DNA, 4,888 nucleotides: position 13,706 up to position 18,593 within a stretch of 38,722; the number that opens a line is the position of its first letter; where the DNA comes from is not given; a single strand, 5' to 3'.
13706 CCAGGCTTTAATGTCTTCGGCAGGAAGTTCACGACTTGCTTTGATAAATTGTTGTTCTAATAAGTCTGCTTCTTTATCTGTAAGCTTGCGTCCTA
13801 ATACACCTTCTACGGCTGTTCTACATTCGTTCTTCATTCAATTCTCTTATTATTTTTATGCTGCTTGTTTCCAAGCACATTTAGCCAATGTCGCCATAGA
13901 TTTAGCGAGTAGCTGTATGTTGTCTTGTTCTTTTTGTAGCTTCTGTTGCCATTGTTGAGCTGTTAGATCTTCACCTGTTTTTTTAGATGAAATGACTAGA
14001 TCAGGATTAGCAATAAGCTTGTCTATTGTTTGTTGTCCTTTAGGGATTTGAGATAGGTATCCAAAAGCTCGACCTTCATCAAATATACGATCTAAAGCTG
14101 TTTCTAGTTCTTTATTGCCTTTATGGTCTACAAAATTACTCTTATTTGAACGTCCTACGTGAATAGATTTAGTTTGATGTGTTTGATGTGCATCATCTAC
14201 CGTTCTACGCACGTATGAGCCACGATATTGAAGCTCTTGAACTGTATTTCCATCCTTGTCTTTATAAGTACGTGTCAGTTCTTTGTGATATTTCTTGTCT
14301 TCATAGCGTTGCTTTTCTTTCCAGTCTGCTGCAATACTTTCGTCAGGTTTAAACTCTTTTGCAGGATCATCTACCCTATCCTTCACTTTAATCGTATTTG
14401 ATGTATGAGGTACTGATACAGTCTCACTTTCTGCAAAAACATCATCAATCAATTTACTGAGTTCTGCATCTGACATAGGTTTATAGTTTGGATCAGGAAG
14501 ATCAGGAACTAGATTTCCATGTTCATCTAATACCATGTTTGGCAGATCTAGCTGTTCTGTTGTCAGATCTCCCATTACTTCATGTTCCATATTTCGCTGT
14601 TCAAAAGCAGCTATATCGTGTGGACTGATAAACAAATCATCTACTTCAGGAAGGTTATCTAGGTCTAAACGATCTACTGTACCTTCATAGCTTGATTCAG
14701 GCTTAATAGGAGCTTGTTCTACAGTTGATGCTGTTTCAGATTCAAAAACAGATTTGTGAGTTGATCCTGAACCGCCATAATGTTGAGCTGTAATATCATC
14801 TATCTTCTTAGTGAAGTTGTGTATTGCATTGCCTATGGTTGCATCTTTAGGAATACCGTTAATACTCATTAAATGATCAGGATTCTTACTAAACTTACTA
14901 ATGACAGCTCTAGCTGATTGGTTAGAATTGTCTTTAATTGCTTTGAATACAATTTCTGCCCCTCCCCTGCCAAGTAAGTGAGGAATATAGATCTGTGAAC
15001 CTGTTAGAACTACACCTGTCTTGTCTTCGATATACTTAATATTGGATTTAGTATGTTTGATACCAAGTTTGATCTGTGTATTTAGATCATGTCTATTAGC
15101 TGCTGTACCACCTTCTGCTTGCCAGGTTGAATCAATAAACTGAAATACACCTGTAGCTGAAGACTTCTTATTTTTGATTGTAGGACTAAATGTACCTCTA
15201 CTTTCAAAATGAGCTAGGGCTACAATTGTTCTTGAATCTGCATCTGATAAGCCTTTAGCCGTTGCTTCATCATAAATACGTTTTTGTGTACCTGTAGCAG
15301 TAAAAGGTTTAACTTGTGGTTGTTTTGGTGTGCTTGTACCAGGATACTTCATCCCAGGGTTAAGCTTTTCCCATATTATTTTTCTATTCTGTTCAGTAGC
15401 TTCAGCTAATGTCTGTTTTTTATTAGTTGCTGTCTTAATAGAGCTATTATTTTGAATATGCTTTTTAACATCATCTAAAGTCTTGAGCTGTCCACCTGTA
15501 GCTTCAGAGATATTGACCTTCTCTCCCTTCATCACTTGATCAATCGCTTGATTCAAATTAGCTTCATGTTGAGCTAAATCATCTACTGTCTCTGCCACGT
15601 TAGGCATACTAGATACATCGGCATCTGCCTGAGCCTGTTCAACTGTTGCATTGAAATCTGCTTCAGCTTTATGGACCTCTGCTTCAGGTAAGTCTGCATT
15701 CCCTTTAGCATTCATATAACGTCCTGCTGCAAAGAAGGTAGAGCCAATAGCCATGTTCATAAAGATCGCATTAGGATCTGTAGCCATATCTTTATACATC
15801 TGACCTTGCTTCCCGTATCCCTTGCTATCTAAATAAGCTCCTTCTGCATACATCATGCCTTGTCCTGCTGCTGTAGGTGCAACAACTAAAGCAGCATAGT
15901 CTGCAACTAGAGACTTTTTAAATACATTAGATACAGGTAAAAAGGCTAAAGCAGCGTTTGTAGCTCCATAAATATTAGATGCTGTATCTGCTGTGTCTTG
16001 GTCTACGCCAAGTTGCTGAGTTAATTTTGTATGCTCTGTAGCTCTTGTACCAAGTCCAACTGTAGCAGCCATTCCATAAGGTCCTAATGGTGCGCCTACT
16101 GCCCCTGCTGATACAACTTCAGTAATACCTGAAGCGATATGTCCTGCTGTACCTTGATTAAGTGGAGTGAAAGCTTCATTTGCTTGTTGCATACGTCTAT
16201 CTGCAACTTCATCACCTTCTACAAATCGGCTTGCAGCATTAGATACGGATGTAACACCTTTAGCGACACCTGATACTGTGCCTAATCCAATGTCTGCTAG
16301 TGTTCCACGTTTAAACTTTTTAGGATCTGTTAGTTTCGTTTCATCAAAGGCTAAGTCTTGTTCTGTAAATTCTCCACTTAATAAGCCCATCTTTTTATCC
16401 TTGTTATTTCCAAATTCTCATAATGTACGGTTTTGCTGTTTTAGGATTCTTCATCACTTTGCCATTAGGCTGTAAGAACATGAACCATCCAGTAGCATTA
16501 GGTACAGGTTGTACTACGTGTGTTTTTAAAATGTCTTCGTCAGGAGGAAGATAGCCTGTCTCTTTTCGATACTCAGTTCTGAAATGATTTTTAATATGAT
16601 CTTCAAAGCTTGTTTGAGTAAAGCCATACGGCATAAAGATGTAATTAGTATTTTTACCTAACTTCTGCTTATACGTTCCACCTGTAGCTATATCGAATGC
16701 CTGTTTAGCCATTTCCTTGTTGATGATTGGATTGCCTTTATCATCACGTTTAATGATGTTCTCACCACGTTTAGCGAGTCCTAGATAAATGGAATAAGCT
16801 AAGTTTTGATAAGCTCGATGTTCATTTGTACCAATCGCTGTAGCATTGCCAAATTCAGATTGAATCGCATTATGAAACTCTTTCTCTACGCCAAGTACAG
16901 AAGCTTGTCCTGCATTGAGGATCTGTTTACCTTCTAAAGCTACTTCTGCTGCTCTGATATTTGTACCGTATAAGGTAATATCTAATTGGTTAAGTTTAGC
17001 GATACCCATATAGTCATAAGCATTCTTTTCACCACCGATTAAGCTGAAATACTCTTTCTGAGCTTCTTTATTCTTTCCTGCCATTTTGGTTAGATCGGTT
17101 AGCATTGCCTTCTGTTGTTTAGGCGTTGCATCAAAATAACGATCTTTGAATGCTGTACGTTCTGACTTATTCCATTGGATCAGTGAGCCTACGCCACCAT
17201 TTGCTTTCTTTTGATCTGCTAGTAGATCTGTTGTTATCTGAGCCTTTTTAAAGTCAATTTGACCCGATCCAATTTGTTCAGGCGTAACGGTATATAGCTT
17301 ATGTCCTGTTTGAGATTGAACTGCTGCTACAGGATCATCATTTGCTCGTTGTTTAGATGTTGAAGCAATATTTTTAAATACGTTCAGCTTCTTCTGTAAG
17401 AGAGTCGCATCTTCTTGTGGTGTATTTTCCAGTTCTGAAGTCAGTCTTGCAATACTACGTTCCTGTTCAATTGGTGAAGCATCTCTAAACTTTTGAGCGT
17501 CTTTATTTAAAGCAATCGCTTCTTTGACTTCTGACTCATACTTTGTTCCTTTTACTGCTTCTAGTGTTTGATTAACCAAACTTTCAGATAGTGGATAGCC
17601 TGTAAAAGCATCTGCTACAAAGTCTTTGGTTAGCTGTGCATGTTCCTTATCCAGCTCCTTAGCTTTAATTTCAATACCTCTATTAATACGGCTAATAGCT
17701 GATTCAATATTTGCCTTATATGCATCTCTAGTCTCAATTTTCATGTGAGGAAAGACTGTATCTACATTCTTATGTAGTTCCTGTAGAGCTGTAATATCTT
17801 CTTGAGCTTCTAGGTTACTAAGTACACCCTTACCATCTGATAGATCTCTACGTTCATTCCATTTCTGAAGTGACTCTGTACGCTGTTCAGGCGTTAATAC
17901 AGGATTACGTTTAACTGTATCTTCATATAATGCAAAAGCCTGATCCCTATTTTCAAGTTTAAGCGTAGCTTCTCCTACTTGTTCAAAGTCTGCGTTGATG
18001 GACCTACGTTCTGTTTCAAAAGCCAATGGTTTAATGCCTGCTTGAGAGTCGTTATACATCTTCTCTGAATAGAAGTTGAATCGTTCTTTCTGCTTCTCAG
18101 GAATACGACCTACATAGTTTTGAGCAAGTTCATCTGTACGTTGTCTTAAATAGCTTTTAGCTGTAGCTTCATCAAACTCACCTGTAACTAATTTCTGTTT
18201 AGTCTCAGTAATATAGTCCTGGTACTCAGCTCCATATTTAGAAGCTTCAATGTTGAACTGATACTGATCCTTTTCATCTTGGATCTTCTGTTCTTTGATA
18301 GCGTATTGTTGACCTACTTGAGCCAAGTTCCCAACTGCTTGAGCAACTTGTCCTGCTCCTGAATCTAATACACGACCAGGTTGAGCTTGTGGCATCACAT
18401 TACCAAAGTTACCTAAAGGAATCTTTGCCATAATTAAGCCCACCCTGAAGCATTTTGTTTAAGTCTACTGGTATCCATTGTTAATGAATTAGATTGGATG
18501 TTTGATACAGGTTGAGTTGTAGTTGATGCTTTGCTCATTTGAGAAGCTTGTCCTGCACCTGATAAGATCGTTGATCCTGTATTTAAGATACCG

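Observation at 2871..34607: Dispersed 14-bp palindrome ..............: 4 exact plus 4 near copies, mostly intergenic and orientation-biased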

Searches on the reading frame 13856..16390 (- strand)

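Call 8: search_protein_families(library=phrogs, proteins=[window:13856-16390:-], max_evalue=0.001)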
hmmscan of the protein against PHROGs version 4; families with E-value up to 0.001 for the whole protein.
window:13856-16390:- (844 aa): 7 families
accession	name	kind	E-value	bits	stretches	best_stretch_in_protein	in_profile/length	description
phrog_11561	-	unknown function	4e-255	850.2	1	4-843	3-852/853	-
phrog_14422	-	unknown function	1.3e-16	61.8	1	33-336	39-340/401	-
phrog_4067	-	other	5.7e-14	52.5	1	267-514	569-818/980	transglycosylase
phrog_3201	-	tail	1.8e-13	50.1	1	238-530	1868-2185/2408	tail fiber protein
phrog_196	-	tail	9.8e-08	32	1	369-442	382-455/536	baseplate hub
phrog_1145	-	unknown function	1.1e-07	32.1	1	41-335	65-367/594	-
phrog_22520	-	unknown function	2.6e-07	31.3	1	392-486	29-116/330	-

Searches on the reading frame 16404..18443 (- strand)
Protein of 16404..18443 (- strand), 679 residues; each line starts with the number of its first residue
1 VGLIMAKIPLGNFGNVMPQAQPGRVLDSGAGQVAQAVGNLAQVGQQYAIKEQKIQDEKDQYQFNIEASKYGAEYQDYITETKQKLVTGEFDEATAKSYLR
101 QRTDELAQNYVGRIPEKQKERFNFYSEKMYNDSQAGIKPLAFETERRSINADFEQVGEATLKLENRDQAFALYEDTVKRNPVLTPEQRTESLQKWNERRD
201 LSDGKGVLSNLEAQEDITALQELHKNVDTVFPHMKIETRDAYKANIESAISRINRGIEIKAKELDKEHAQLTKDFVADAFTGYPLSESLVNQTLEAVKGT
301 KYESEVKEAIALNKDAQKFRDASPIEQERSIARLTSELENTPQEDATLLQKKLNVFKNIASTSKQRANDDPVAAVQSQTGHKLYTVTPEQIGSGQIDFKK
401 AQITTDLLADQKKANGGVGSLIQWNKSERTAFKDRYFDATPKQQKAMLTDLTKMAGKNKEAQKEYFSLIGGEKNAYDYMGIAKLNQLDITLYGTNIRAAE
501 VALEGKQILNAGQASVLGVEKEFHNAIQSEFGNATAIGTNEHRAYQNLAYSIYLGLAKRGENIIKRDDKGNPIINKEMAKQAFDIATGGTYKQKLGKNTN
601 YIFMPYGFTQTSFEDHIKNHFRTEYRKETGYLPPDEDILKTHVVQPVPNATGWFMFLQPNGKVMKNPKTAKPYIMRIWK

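Call 8: search_protein_families(library=phrogs, proteins=[window:16404-18443:-], max_evalue=0.001)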
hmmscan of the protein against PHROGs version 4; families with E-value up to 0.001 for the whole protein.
window:16404-18443:- (679 aa): 1 family
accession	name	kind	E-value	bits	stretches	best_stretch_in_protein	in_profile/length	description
phrog_992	-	head and packaging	4.4e-102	344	1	6-678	133-757/764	head protein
